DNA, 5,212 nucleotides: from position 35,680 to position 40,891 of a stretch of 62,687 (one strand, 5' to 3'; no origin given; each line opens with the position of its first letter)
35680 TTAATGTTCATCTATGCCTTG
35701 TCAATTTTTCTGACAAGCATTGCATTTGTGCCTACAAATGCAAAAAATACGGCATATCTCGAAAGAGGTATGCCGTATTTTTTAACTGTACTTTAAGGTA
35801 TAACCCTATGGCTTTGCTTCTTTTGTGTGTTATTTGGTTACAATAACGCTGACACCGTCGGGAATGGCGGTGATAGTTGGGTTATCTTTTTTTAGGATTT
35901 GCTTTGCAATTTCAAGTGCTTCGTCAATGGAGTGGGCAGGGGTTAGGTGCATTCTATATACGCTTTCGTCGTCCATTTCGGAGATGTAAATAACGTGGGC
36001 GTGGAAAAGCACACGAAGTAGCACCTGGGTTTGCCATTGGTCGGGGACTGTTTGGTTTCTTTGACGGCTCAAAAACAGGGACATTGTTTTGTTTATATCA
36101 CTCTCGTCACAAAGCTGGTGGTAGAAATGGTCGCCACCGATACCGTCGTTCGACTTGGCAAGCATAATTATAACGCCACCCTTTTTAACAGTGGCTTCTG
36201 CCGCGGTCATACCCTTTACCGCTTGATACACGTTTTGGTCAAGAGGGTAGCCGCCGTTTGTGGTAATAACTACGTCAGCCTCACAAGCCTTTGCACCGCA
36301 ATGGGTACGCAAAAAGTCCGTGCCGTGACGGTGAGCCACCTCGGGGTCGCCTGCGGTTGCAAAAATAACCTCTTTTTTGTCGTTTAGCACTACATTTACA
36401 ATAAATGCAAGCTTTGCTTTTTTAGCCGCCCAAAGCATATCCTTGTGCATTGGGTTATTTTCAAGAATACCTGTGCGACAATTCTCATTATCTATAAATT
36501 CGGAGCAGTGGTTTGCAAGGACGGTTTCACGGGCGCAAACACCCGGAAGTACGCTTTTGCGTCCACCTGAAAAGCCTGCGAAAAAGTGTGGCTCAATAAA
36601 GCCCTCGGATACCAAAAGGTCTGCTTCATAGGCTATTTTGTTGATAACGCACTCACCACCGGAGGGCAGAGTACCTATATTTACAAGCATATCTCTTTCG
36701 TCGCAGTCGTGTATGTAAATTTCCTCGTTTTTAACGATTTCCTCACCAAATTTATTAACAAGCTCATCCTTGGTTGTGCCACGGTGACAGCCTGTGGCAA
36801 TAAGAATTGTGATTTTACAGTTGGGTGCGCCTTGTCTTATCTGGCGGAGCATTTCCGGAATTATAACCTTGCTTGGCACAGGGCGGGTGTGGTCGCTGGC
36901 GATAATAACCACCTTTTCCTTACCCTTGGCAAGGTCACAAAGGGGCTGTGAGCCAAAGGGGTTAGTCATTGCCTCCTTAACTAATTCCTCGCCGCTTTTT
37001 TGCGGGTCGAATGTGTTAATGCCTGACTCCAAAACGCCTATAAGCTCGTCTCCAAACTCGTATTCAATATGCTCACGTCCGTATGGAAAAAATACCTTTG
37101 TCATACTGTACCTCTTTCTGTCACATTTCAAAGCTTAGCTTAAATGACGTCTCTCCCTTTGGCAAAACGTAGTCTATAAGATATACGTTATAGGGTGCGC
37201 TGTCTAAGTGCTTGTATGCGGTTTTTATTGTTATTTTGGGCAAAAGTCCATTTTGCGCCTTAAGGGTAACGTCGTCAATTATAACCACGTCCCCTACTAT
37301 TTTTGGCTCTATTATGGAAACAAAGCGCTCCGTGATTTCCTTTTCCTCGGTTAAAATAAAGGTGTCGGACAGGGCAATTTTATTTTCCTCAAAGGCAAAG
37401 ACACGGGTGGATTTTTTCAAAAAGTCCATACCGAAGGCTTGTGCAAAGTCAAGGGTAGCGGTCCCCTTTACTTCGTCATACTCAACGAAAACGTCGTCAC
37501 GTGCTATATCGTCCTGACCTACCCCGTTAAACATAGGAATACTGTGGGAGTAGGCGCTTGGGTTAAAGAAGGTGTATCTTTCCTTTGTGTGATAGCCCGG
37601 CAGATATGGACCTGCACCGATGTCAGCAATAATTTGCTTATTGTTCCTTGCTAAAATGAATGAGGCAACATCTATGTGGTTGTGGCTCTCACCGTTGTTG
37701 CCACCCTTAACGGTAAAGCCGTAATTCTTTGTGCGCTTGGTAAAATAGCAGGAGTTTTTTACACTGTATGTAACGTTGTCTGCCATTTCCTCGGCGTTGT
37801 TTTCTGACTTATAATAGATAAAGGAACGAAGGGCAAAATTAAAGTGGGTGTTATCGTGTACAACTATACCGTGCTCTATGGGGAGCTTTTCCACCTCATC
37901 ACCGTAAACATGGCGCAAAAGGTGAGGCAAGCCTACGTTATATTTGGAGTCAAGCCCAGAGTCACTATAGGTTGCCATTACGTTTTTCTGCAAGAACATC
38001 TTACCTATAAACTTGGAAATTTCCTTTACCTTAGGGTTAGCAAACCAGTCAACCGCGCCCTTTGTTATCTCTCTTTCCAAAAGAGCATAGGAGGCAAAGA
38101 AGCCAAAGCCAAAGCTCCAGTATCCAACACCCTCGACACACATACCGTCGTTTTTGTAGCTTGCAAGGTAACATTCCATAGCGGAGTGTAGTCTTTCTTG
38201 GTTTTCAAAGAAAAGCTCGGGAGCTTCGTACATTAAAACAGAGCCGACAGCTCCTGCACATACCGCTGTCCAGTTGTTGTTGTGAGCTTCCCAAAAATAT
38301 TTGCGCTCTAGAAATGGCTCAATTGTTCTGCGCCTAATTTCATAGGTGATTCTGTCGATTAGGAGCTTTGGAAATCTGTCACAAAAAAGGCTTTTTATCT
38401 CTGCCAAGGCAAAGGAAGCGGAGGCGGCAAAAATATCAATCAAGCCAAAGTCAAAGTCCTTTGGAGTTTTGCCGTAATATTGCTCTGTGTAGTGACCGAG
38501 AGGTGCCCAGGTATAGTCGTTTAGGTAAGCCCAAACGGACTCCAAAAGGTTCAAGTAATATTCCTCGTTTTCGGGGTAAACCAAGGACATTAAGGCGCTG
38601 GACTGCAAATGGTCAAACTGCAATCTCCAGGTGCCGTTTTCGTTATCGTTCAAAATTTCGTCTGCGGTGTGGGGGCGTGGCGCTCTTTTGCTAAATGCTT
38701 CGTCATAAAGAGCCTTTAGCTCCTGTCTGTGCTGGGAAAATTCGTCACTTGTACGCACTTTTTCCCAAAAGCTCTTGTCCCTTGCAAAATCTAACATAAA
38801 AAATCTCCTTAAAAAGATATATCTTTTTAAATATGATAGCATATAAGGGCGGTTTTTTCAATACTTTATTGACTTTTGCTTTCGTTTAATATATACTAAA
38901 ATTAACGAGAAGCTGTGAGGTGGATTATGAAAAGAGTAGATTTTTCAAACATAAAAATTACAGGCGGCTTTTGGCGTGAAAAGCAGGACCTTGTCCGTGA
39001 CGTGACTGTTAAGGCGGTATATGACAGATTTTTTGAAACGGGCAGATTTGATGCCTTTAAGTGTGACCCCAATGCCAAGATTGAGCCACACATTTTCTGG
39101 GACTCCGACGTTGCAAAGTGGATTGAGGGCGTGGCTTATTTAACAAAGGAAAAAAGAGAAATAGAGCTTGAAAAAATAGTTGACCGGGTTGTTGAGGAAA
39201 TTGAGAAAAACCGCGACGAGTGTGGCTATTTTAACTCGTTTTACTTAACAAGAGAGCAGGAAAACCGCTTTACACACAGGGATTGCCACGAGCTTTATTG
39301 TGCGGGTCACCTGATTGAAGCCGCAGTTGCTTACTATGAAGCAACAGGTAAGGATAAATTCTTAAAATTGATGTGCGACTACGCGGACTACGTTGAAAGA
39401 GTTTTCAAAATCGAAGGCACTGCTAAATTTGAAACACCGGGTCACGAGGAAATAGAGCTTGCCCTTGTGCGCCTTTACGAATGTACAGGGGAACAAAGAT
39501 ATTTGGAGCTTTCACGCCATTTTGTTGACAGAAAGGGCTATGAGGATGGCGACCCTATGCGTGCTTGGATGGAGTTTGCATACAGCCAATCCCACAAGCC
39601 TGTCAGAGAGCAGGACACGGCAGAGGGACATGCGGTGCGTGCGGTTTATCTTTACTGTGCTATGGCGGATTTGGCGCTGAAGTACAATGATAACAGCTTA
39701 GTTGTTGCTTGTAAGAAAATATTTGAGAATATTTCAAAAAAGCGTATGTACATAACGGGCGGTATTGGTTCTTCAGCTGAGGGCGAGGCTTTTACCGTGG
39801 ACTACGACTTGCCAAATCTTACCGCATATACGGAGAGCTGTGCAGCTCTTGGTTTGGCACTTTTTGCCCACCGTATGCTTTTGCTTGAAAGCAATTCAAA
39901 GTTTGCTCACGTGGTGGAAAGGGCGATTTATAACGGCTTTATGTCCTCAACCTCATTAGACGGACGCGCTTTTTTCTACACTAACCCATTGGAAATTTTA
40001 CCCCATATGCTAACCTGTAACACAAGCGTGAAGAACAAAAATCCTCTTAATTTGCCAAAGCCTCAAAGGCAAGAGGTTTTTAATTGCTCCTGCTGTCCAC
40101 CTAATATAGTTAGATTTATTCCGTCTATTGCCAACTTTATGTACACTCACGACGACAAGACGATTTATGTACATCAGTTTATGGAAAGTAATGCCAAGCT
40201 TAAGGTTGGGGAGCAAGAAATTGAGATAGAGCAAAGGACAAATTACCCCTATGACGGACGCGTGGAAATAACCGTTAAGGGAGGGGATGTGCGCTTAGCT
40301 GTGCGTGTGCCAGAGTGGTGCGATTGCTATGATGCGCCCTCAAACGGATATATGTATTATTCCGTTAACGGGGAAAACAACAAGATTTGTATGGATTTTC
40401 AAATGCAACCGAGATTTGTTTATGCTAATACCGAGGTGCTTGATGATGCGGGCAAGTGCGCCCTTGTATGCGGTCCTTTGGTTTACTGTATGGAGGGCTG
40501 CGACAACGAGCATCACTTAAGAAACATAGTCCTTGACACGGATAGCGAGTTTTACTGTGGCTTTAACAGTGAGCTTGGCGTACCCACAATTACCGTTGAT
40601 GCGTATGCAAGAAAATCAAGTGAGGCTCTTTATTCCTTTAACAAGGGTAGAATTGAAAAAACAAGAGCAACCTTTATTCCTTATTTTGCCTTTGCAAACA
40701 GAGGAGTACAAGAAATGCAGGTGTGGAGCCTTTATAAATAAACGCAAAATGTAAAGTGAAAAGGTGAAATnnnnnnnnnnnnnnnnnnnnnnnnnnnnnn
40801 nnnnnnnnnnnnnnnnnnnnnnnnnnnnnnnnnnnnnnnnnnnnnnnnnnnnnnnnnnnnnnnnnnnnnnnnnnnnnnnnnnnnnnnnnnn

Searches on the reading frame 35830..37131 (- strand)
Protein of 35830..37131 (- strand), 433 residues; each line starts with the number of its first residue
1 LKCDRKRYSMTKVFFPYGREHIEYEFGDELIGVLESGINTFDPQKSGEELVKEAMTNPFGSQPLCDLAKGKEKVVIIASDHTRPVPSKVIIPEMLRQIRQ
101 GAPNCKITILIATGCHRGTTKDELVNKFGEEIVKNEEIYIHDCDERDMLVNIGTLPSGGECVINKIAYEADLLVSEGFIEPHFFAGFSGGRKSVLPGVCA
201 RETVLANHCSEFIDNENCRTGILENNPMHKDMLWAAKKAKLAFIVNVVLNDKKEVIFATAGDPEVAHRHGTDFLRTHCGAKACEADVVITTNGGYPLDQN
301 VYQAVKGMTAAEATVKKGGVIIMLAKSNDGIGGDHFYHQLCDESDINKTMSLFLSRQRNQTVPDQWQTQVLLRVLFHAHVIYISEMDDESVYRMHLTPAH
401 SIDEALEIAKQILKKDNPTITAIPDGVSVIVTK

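Call 41: search_protein_families(library=pfam, proteins=[window:35830-37131:-], max_evalue=0.001)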
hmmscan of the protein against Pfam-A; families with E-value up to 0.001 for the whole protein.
window:35830-37131:- (433 aa): 3 families
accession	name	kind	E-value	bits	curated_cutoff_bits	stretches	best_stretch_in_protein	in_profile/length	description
PF09861.14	Lar_N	-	1.9e-68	230.1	23.3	1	17-220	1-203/204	Lactate racemase N-terminal domain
PF21113.2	LarA_C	-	2.3e-63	213.1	25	1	281-431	2-152/152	Lactate racemase C-terminal domain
PF04015.17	DUF362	-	0.00083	19.9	24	0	92-224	20-142/200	Domain of unknown function (DUF362)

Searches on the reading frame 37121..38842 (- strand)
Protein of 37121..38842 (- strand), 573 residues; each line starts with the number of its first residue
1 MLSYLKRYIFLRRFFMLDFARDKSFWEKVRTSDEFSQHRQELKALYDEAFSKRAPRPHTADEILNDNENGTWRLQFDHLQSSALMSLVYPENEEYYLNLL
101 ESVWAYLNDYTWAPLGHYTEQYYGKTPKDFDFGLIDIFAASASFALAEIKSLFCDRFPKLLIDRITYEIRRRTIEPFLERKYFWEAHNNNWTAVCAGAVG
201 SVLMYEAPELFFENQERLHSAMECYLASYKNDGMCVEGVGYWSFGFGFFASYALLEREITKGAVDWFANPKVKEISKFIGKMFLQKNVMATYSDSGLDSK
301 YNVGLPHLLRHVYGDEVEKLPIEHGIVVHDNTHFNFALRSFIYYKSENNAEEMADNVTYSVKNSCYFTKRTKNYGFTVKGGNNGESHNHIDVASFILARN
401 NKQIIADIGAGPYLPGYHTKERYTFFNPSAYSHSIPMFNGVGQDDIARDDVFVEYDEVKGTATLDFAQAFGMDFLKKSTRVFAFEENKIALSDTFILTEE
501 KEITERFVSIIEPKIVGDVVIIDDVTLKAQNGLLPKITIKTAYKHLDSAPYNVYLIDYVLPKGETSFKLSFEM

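Call 41: search_protein_families(library=pfam, proteins=[window:37121-38842:-], max_evalue=0.001)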
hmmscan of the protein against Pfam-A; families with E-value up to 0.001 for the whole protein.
window:37121-38842:- (573 aa): 1 family
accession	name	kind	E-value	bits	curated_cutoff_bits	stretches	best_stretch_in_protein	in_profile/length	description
PF07940.18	Hepar_II_III_C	-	0.0009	19.3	24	0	366-442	14-89/237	Heparinase II/III-like, C-terminal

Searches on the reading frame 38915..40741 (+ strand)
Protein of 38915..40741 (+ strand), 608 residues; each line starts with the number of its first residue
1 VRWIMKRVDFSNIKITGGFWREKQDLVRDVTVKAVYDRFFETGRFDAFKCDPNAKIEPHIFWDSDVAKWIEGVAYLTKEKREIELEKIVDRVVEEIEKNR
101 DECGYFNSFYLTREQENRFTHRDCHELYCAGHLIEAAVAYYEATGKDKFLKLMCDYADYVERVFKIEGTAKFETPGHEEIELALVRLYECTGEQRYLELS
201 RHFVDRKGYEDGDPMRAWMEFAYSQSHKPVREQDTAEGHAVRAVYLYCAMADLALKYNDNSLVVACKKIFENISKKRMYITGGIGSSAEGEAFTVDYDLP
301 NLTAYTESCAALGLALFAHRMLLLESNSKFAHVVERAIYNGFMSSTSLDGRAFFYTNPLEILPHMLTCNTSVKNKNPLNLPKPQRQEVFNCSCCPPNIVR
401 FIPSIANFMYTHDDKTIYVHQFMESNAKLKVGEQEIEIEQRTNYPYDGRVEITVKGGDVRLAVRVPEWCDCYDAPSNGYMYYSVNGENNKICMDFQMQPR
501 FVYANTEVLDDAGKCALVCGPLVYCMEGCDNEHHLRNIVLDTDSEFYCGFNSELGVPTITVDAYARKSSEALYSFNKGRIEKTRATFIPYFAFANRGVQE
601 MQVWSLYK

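Call 41: search_protein_families(library=pfam, proteins=[window:38915-40741:+], max_evalue=0.001)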
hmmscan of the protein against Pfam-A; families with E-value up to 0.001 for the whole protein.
window:38915-40741:+ (608 aa): 3 families
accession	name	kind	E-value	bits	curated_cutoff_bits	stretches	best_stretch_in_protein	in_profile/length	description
PF07944.18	Beta-AFase-like_GH127_cat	-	3e-92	310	24.9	1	12-406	1-375/376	Beta-L-arabinofuranosidase, GH127 catalytic domain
PF20737.2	Glyco_hydro127C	-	6.4e-22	77.5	23.7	1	499-604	1-69/71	Glycoside hydrolase family 127 C-terminal domain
PF20736.2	Glyco_hydro127M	-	1.6e-12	47.8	24.2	1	416-481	1-67/95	Beta-L-arabinofuranosidase, GH127 middle domain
